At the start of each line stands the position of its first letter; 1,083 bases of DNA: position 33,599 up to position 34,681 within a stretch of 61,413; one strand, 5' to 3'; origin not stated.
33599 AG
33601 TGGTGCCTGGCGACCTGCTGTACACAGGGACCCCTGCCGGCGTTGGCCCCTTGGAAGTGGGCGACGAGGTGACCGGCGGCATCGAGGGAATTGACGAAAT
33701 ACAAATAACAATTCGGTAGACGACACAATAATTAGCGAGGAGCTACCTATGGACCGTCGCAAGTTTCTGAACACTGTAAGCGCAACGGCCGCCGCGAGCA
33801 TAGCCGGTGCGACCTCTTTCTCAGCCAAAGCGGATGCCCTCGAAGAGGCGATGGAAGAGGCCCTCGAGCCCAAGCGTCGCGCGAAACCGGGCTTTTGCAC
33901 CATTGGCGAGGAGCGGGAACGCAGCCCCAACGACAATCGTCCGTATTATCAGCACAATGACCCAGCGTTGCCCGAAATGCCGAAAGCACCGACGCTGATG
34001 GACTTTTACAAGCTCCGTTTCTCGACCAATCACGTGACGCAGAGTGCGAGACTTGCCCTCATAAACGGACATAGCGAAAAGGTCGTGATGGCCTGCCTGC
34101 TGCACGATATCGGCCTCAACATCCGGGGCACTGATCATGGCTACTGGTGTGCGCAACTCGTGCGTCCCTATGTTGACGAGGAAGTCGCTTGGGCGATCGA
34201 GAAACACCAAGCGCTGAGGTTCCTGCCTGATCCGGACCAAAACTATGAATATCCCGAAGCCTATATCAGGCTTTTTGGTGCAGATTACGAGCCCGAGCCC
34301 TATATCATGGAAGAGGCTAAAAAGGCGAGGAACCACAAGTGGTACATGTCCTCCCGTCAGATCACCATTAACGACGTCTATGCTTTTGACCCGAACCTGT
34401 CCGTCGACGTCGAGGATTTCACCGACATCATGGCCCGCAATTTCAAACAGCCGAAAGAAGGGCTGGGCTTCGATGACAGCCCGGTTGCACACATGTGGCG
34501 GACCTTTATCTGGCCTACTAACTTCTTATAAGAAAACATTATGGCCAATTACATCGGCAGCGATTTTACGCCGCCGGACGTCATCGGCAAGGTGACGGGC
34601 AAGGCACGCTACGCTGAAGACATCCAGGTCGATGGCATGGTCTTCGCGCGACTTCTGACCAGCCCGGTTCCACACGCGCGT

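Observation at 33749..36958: Tat-signal HD-domain protein paired with an orphan molybdopterin (XDH-family) large subunit, with no FeS or FAD partner genes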

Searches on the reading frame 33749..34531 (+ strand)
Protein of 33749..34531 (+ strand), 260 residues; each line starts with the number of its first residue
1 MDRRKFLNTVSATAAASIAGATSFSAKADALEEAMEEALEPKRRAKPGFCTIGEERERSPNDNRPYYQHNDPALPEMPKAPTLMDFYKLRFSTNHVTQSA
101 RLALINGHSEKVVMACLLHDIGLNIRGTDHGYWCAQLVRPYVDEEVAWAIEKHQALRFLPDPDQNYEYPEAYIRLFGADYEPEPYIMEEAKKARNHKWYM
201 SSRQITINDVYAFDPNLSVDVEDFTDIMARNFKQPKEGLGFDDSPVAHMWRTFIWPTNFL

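Call 3: search_protein_families(library=pfam, proteins=[window:33749-34531:+], max_evalue=0.01)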
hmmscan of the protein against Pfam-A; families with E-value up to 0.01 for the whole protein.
window:33749-34531:+ (260 aa): 1 family
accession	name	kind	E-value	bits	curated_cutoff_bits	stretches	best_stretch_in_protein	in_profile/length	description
PF01966.28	HD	-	2.2e-05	25.2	22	1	100-156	13-88/116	HD domain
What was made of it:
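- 33749..34531 (+): HD-domain protein, 260 aa; member of a large uncharacterised family of Tat-exported proteins with a PhnZ/TmpB-like fold and a putative dinuclear metal site. Pfam HD 25.2 bits (call 3).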

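Call 4: search_protein_families(library=ncbifam, proteins=[window:33749-34531:+], max_evalue=0.01)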
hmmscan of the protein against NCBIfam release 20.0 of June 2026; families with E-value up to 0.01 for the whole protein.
window:33749-34531:+ (260 aa): 3 families
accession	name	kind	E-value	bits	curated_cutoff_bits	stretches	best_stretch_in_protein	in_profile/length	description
TIGR03276.1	Phn-HD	hypoth_equivalog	5.7e-06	26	214.6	1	93-126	27-60/179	phosphonate degradation HD-domain oxygenase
NF049941.1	HyMthAminphonOxyTmpB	equivalog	0.00063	19.5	300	1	93-122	31-60/188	(R)-1-hydroxy-2-trimethylaminoethylphosphonate oxygenase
TIGR00277.1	HDIG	domain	0.007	16.2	27.6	0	104-154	22-82/84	HDIG domain-containing metalloprotein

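Call 8: search_solved_structures(query=window:33749-34531:+, max_evalue=1, show_alignments=3)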
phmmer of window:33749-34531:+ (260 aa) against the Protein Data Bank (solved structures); distinct sequences matched with E-value up to 1: 3.
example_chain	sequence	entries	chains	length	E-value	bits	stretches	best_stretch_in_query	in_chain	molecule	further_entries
6k94_A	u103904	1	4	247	0.11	15.4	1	145-242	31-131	Type III effector XopAI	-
6k93_A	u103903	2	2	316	0.14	15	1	146-242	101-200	Type III effector XopAI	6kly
6npa_A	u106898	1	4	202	0.46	13.3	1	94-123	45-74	TmpB, (R)-1-hydroxy-2-trimethylaminoethylphosphonate oxygenase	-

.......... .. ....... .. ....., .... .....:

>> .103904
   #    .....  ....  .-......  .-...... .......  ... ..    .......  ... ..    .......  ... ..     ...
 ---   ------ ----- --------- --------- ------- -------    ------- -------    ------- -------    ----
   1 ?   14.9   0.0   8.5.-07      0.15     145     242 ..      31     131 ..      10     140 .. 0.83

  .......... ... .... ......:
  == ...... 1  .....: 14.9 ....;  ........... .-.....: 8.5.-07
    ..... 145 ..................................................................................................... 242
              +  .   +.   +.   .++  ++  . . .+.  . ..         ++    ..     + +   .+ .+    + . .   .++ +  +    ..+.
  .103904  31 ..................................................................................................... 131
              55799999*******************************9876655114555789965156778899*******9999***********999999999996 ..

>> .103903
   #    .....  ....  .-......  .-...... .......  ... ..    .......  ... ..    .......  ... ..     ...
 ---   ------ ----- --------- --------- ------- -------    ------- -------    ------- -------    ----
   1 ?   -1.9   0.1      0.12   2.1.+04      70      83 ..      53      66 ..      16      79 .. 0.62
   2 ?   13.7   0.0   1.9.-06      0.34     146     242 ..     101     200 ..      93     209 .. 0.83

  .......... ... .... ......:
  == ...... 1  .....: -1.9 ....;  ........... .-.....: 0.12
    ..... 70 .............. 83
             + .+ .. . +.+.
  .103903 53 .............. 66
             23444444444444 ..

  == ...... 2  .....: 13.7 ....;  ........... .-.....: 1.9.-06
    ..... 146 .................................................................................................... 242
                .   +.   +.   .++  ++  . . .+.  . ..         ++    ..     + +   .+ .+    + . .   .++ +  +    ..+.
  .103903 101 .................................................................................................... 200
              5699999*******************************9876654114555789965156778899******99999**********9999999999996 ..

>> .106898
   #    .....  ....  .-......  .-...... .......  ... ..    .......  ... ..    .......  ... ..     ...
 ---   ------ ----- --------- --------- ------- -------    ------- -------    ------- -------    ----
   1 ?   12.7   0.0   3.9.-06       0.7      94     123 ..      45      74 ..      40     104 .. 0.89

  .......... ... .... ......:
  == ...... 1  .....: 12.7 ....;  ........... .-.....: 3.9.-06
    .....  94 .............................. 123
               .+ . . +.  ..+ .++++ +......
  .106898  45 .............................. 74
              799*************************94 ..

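Call 9: find_homologous_proteins(query=window:33749-34531:+, max_evalue=0.001)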
Query window:33749-34531:+ (260 aa): 7709 proteins with E <= 0.001 among 8000 candidates; the best 120 are listed.
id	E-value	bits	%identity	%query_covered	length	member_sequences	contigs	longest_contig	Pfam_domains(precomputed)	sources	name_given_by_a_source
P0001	1.3e-168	577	95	100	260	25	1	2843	-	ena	-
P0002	9.5e-159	545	90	100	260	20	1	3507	-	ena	-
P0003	7.2e-158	542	90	100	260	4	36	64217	PF01966.29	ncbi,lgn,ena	-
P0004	1.6e-157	541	88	100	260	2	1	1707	PF01966.29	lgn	-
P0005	1.1e-148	512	83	100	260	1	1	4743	-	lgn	-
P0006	3.5e-147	507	83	100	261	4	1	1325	PF01966.29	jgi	-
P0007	2.0e-138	478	79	100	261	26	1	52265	PF01966.29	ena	-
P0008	2.2e-136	472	78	100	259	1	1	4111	PF01966.29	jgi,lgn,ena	-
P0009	8.5e-135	466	77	100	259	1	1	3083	PF01966.29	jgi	-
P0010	1.3e-134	466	77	100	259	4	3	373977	-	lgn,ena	-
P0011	3.0e-134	465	75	100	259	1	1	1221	PF01966.29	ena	-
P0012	1.5e-132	459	73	100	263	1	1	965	-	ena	-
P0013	2.5e-132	458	76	100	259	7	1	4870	PF01966.29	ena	-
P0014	7.4e-132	457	75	100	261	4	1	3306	PF01966.29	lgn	-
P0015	1.4e-131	456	75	100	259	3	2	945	PF01966.29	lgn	-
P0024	2.6e-128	445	74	100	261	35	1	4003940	-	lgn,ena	-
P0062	6.7e-118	411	68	100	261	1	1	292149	-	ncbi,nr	ncbi:MAG: hypothetical protein RQ757_00665 [Pseudomonadales bacterium]|nr:hypothetical protein [Pseu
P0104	1.7e-109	384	65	100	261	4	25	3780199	-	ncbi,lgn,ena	-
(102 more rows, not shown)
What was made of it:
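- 33749..34531 (+): More than 7,700 homologs, all about 260 aa (call 9).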

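Call 10: find_encoding_contigs(protein=P0024, flank=8000, max_places=2)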
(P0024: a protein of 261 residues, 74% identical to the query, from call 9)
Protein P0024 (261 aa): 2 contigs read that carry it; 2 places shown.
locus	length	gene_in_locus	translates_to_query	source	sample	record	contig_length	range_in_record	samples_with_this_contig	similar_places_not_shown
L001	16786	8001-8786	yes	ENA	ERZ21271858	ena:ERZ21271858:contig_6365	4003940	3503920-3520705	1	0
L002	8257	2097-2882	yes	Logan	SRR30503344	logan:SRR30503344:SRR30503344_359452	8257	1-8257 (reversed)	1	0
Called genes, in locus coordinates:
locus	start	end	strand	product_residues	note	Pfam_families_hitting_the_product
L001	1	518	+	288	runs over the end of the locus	PF03553:Na_H_antiporter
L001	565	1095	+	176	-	PF03553:Na_H_antiporter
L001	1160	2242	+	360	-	PF01594:AI-2E_transport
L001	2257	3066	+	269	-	PF05853:BKACE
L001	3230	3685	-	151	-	PF00578:AhpC-TSA, PF08534:Redoxin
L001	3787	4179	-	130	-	PF01554:MatE (faint)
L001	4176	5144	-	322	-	PF01554:MatE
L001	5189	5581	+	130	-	PF02627:CMD (weak)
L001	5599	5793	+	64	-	-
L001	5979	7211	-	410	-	PF00266:Aminotran_5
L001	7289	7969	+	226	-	PF01557:FAA_hydrolase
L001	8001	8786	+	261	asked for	-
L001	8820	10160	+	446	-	PF01315:Ald_Xan_dh_C, PF02738:MoCoBD_1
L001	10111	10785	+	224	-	PF20256:MoCoBD_2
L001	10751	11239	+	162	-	PF20256:MoCoBD_2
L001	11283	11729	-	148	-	PF00571:CBS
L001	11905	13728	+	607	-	PF07969:Amidohydro_3, PF01979:Amidohydro_1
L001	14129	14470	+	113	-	PF17131:TP_0789-like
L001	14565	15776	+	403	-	PF12704:MacB_PCD, PF02687:FtsX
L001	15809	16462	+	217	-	PF12704:MacB_PCD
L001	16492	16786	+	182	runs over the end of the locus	PF02687:FtsX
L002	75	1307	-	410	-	PF00266:Aminotran_5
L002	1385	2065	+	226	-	PF01557:FAA_hydrolase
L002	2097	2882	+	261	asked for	-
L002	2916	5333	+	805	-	PF01315:Ald_Xan_dh_C, PF02738:MoCoBD_1, PF20256:MoCoBD_2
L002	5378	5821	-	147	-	PF00571:CBS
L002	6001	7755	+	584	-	PF07969:Amidohydro_3, PF01979:Amidohydro_1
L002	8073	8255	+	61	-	?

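Call 11: find_encoding_contigs(protein=P0062, flank=8000, max_places=2)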
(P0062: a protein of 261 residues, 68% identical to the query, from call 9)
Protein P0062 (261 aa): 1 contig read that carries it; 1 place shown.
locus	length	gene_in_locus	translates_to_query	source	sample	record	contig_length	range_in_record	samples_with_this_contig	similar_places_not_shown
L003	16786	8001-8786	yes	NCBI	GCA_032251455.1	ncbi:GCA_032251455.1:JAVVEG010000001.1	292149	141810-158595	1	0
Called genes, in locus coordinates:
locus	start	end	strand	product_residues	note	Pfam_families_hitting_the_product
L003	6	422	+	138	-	PF13560:HTH_31 (weak)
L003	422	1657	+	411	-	PF07804:HipA_C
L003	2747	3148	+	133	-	PF20432:Xre-like-HTH, PF09722:Xre_MbcA_ParS_C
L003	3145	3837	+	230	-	PF08808:RES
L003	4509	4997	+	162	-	PF02469:Fasciclin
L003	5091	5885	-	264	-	PF00756:Esterase, PF10503:Esterase_PHB (weak), PF02230:Abhydrolase_2 (faint), PF12146:Hydrolase_4, PF00561:Abhydrolase_1 (faint), PF01738:DLH, PF00326:Peptidase_S9, PF12740:PETase, +1 more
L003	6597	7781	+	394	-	PF13173:AAA_14, PF13635:DUF4143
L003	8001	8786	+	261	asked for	-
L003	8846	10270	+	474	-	PF00083:Sugar_tr, PF12832:MFS_1_like (weak), PF06609:TRI12, PF07690:MFS_1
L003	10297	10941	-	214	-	PF00072:Response_reg, PF00196:GerE, PF08281:Sigma70_r4_2 (weak)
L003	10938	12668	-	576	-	PF00672:HAMP, PF00989:PAS, PF13188:PAS_8 (weak), PF13426:PAS_9, PF07730:HisKA_3, PF02518:HATPase_c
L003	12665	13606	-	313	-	PF00561:Abhydrolase_1, PF12146:Hydrolase_4, PF12697:Abhydrolase_6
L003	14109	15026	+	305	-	PF12706:Lactamase_B_2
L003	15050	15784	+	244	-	PF03070:TENA_THI-4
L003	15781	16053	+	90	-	PF05402:PqqD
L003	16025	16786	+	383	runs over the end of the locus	PF04055:Radical_SAM, PF13186:SPASM (weak)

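Call 12: find_encoding_contigs(protein=P0104, flank=8000, max_places=2)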
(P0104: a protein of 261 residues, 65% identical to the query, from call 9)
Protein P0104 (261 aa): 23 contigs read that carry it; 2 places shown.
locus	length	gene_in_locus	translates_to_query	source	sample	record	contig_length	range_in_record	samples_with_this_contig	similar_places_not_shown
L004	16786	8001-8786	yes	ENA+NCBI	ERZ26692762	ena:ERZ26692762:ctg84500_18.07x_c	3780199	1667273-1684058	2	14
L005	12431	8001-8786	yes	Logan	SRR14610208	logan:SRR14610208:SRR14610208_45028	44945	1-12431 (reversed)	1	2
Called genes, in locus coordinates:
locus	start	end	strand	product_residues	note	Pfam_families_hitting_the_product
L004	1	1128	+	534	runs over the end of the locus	PF13181:TPR_8 (faint)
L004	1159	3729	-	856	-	PF00311:PEPcase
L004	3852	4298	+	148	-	-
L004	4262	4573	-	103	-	PF00581:Rhodanese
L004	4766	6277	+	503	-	PF13411:MerR_1 (weak), PF00211:Guanylate_cyc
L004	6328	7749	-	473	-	PF03553:Na_H_antiporter, PF03606:DcuC (weak)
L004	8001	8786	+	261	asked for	-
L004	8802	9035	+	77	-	-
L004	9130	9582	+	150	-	PF08818:DUF1801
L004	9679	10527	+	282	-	PF01435:Peptidase_M48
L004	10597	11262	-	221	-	-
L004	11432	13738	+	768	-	-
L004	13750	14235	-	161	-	PF13845:Septum_form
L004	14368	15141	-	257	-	PF00903:Glyoxalase (weak), PF13669:Glyoxalase_4 (faint), PF00903:Glyoxalase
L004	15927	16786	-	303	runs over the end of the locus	PF02678:Pirin, PF05726:Pirin_C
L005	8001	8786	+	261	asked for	-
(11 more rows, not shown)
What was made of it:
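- HD stands alone in L003 and L004 (calls 11, 12).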

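Call 25: search_protein_representatives(protein=window:33749-34531:+)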
Query: 260 residues. Proteins with E-value up to 0.001 (for the whole library): 859; up to 1e-10: 468; up to 1e-30: 103. The best 150 are listed.
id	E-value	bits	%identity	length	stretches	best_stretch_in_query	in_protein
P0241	4.4e-82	292.0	54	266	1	1-259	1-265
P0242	5.2e-80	285.2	63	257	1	58-258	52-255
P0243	1.4e-64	234.7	63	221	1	97-251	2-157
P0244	5.1e-64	232.8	62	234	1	97-260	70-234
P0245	9.7e-63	228.6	48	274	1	26-260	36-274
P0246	5.3e-62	226.2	54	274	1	47-244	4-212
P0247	4.0e-60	220.0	46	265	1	2-257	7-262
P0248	2.0e-59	217.7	60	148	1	113-257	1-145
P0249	1.6e-58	214.8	49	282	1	73-256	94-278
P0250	6.5e-58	212.8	58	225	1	77-249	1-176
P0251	2.1e-57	211.1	59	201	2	183-260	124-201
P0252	9.2e-55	202.5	68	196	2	174-260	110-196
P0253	6.7e-54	199.7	61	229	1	60-202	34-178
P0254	8.1e-54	199.4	62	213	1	131-258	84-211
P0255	9.9e-54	199.1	65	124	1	137-260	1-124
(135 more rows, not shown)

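Call 32: predict_structure(alignment_id=A2)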
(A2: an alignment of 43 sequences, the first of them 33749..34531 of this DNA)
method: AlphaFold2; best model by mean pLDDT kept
length: 260 residues; sequences in the alignment: 43
mean_pLDDT: 79.2   pTM: 0.72
mean pLDDT of the five models: 79.2, 78.3, 77.3, 75.2, 73.9
residues with pLDDT >= 90: 95; 70-90: 88; 50-70: 66; < 50: 11
segments of 3 or more residues with pLDDT < 50: 40-48
pLDDT, mean of each block of 10 residues (from residue 1): 62 76 75 62 46 58 63 73 83 82 96 94 63 88 97 89 79 73 89 95 92 81 95 94 90 63
secondary structure, 60 per line:
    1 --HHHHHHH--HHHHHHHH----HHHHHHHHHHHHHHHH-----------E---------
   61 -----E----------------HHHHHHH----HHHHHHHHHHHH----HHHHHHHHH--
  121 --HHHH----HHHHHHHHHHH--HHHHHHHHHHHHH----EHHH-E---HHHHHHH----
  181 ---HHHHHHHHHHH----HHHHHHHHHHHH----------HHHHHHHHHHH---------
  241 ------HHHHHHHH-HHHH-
elements in order: H3-9 H12-19 H24-39 H83-89 H94-105 H110-118 H123-126 H131-141 H144-156 H170-176 H184-194 H199-210 H221-231 H247-254 H256-259
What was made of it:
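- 33749..34531 (+): AF2 model pLDDT 79 (call 32).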

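Call 36: fold_search(model_id=the predicted structure, library=pdb)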
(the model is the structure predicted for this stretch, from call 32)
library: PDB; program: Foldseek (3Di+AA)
matches with E <= 10: 82; with E <= 0.001: 4
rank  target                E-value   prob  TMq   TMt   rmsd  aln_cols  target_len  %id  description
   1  6npa_C                5.7e-04  1.00  0.43  0.60   4.7       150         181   19  X-ray crystal structure of TmpB, (R)-1-hydroxy-2-trimethylaminoethylphosphonate oxygenase, with (R)-1-hydroxy-2-trimet (released 2019-03-06)
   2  6npa_A                5.7e-04  1.00  0.42  0.56   4.9       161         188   18  X-ray crystal structure of TmpB, (R)-1-hydroxy-2-trimethylaminoethylphosphonate oxygenase, with (R)-1-hydroxy-2-trimet (released 2019-03-06)
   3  6npa_B                6.9e-04  1.00  0.44  0.59   4.3       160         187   20  X-ray crystal structure of TmpB, (R)-1-hydroxy-2-trimethylaminoethylphosphonate oxygenase, with (R)-1-hydroxy-2-trimet (released 2019-03-06)
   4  4n6w                  8.8e-04  1.00  0.41  0.57   4.6       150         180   22  X-Ray Crystal Structure of Citrate-bound PhnZ (released 2013-11-27)
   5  4n71_E                1.8e-03  1.00  0.41  0.57   4.7       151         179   22  X-Ray Crystal Structure of 2-amino-1-hydroxyethylphosphonate-bound PhnZ (released 2013-11-27)
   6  4mln_B                1.8e-03  1.00  0.40  0.55   5.0       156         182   22  Crystal of PhnZ bound to (R)-2-amino-1-hydroxyethylphosphonic acid (released 2014-04-16)
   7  4mlm_A                2.0e-03  1.00  0.39  0.53   4.8       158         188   20  Crystal Structure of PhnZ from uncultured bacterium HF130_AEPn_1 (released 2014-04-16)
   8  4mln_A                2.9e-03  1.00  0.40  0.55   5.4       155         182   21  Crystal of PhnZ bound to (R)-2-amino-1-hydroxyethylphosphonic acid (released 2014-04-16)
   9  4mlm_B                2.9e-03  1.00  0.38  0.51   5.5       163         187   20  Crystal Structure of PhnZ from uncultured bacterium HF130_AEPn_1 (released 2014-04-16)
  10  4n71_A                5.7e-03  1.00  0.40  0.56   5.0       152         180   22  X-Ray Crystal Structure of 2-amino-1-hydroxyethylphosphonate-bound PhnZ (released 2013-11-27)
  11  4yf1_B                6.6e-01  0.47  0.25  0.40  15.7       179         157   16  1.85 angstrom crystal structure of lmo0812 from Listeria monocytogenes EGD-e (released 2015-03-04)
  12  4yf1_C                7.7e-01  0.33  0.24  0.40  15.9       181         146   15  1.85 angstrom crystal structure of lmo0812 from Listeria monocytogenes EGD-e (released 2015-03-04)
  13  4yf1_D                1.2e+00  0.25  0.24  0.38  15.2       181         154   16  1.85 angstrom crystal structure of lmo0812 from Listeria monocytogenes EGD-e (released 2015-03-04)
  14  4s1b_D                1.3e+00  0.10  0.17  0.20  16.2       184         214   16  Crystal Structure of L. monocytogenes phosphodiesterase PgpH HD domain in complex with Cyclic-di-AMP (released 2015-02-11)
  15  4s1c_A                1.9e+00  0.08  0.18  0.22  15.7       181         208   15  Crystal Structure of L. monocytogenes phosphodiesterase PgpH HD domain (released 2015-02-11)
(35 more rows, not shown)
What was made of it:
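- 33749..34531 (+): Foldseek top hits are TmpB 6NPA and PhnZ 4MLM/4N6W, probability 1.0 (call 36).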

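Call 38: find_related_loci(query=A2, collection=metagenome_contigs, flank=6000)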
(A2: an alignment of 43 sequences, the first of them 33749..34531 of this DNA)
Query A2 (260 aa) in metagenome_contigs; peptide patterns used: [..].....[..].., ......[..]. (x = any residue, [..] = any of these).
600 stretches matched a pattern (row limit reached: there are more); 592 encode a relative of the query (tblastn E <= 1e-3); the best 80 are kept; 80 distinct loci.
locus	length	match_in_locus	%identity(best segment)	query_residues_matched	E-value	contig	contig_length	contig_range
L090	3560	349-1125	90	1-260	2e-157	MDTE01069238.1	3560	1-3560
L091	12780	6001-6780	90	1-260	1e-151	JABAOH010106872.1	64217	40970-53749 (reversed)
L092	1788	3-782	89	1-260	3e-163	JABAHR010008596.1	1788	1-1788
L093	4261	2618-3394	77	1-260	2e-131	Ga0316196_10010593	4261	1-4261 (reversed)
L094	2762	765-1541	75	1-260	3e-134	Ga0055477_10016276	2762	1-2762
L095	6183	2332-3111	67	1-260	2e-127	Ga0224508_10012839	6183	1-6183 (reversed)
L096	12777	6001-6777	71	1-260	2e-125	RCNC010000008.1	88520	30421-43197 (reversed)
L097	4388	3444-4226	71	1-260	6e-123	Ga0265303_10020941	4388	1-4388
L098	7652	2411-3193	68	1-260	1e-121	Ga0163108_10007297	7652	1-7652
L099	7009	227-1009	68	1-260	4e-120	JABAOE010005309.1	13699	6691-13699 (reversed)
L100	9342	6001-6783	66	1-260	2e-119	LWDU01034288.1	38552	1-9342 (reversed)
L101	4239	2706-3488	65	1-260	1e-119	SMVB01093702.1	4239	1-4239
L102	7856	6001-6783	66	1-260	2e-117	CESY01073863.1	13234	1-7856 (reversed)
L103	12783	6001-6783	66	1-260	4e-117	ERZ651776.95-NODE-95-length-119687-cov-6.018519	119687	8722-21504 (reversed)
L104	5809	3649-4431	66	1-260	3e-117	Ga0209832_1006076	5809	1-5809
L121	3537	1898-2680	63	1-260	5e-106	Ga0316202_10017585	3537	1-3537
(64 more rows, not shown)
